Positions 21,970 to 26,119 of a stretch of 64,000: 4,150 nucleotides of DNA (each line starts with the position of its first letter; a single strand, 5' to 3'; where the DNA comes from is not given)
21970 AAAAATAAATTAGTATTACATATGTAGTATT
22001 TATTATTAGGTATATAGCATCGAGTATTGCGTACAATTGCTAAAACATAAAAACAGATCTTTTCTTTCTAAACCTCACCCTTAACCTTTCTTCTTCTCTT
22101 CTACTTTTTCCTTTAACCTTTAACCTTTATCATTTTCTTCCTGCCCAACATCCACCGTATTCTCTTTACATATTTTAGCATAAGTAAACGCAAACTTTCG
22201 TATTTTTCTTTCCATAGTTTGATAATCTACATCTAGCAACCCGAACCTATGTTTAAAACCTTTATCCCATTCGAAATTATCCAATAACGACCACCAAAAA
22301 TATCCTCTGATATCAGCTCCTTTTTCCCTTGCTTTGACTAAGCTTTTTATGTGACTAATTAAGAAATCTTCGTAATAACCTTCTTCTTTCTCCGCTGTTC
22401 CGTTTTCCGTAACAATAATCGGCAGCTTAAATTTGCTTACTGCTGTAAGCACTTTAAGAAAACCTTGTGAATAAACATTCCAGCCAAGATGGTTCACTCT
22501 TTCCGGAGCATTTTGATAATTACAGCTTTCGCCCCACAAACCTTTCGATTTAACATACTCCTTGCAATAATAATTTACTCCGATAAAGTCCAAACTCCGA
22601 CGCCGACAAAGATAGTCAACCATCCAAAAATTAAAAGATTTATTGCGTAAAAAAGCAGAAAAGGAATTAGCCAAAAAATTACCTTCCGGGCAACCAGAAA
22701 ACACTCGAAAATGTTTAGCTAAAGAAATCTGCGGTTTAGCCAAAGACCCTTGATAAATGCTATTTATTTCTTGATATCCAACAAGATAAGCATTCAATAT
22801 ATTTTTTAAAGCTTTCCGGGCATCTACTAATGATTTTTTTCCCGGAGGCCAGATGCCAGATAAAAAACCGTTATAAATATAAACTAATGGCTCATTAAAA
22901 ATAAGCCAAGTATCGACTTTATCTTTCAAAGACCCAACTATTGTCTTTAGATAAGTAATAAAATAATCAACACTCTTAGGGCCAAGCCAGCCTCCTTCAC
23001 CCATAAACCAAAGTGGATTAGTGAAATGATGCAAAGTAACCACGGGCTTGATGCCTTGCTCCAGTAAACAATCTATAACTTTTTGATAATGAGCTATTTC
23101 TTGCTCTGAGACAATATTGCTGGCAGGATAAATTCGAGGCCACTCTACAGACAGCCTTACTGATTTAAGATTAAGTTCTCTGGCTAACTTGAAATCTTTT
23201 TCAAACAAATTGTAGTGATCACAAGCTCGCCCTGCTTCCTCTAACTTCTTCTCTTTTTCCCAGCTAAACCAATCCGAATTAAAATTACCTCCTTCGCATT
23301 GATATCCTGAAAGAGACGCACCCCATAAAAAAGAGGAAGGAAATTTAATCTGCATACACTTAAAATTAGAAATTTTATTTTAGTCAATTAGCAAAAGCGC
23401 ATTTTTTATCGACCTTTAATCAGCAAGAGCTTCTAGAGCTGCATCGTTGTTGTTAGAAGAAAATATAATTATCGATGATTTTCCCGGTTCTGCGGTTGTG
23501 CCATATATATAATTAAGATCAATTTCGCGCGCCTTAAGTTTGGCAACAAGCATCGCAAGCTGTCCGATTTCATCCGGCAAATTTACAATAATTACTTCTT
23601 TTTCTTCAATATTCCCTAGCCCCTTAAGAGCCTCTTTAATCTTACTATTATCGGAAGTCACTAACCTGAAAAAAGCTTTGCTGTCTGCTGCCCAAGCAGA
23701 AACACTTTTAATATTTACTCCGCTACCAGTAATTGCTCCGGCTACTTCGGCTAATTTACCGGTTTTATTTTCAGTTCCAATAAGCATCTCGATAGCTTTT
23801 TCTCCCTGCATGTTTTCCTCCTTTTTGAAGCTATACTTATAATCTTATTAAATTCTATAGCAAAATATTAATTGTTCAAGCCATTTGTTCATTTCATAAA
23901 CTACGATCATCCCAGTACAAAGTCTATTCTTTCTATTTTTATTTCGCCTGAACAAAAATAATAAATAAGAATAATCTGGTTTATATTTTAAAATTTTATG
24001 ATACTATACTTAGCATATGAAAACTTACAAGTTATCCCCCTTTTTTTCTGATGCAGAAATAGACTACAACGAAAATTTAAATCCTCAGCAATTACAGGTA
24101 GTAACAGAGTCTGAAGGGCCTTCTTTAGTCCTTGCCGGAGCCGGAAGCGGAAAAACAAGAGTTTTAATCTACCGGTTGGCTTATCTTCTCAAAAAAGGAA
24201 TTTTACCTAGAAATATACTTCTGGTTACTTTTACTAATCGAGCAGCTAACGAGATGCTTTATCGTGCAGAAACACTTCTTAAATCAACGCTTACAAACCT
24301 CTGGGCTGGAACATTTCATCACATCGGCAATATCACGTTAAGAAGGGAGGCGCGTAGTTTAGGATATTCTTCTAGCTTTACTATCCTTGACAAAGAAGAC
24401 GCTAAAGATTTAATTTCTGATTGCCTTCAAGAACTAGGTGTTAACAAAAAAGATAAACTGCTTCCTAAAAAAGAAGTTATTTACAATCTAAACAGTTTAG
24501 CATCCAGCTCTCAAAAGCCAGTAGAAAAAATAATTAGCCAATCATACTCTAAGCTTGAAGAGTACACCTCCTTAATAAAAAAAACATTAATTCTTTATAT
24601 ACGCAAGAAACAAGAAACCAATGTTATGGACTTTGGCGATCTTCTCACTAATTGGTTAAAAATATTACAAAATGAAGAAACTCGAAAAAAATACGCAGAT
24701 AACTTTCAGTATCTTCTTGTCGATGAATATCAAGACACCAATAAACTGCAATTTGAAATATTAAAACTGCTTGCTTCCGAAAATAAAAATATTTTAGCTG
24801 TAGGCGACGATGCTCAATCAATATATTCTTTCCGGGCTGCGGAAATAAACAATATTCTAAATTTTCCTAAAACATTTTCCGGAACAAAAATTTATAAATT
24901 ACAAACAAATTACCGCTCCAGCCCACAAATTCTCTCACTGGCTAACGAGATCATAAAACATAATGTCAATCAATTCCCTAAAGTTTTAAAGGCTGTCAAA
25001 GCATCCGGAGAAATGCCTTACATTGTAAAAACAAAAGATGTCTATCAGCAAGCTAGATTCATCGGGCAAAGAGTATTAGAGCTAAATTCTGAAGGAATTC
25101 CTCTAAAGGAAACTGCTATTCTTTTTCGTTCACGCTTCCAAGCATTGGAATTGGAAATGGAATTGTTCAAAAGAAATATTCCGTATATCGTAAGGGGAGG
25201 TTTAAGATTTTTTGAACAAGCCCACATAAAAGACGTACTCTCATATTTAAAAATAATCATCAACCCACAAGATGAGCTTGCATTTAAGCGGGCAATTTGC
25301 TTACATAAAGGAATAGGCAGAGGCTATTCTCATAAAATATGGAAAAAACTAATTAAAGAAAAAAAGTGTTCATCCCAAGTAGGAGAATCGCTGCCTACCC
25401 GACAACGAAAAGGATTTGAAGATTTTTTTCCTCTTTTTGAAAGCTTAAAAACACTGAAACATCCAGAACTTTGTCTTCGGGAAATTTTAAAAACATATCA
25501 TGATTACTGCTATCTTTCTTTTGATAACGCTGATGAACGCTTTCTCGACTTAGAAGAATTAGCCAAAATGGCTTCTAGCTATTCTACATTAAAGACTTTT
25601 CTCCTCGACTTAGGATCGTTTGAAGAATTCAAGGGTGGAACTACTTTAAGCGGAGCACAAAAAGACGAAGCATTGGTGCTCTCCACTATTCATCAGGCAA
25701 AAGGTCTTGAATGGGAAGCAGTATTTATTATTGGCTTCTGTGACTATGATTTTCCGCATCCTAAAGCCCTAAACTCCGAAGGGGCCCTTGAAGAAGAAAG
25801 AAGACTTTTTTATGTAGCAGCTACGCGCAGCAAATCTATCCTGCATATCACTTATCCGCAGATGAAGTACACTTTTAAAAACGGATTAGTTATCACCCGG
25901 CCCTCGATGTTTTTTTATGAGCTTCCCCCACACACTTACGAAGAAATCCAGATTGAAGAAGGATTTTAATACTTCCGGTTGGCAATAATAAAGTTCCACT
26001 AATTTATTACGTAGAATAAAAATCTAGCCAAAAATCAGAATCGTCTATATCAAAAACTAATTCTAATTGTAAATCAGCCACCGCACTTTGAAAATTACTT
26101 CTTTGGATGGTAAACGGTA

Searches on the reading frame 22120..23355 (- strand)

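Call 9: search_protein_families(library=pfam, proteins=[window:22120-23355:-])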
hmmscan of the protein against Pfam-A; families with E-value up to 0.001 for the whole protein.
window:22120-23355:- (411 aa): 1 family
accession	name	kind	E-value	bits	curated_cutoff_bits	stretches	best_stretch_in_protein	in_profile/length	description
PF00232.24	Glyco_hydro_1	-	3.6e-78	263.4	22.6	2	2-215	2-221/453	Glycosyl hydrolase family 1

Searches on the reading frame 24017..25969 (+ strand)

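Call 9: search_protein_families(library=pfam, proteins=[window:24017-25969:+])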
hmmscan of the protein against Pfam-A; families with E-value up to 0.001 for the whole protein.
window:24017-25969:+ (650 aa): 6 families
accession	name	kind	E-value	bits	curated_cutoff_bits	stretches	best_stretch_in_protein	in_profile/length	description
PF00580.27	UvrD-helicase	-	4.7e-77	259.7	23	1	21-287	1-270/271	UvrD/REP helicase N-terminal domain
PF13361.12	UvrD_C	-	6e-57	194.1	25.6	1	293-613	1-347/350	UvrD-like helicase C-terminal domain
PF13245.12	AAA_19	-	3.4e-23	82.7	25.1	1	32-273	10-134/134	AAA domain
PF13538.12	UvrD_C_2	-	4.4e-10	39.7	27.4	1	554-610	3-50/52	UvrD-like helicase C-terminal domain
PF01443.25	Viral_helicase1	-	8.6e-09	36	21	0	220-300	48-126/228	Viral superfamily 1 RNA helicase core domain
PF13604.12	AAA_30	-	1.3e-06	28.7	27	0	21-83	2-65/191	AAA domain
